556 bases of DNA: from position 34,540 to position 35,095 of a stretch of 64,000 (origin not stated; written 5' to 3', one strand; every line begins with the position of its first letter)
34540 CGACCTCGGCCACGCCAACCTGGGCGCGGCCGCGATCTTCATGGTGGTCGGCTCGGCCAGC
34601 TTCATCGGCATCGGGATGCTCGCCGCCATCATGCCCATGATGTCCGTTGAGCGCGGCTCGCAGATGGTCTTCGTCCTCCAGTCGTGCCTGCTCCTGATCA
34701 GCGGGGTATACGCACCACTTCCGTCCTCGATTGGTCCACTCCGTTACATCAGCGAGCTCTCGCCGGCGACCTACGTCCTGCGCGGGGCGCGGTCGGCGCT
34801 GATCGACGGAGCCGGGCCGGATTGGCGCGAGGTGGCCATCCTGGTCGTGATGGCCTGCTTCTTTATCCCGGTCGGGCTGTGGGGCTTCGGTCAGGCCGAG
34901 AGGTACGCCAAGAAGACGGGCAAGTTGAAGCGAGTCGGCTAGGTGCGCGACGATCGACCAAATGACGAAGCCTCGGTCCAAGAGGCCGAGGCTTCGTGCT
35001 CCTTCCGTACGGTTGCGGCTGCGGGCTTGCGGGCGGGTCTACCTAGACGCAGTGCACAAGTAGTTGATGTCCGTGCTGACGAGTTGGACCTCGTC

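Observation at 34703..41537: Four unrelated cargo cassettes separated by orphan copies of the ABC-2 permease gene tail (and the rsgA tail), with no recombinase inside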

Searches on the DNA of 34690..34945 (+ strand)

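Call 63: search_dna_similar(query=window:34690-34945:+, collection=plasmids, mode=distant, max_rows=8)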
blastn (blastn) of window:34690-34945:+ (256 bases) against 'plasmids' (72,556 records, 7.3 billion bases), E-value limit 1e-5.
No match.
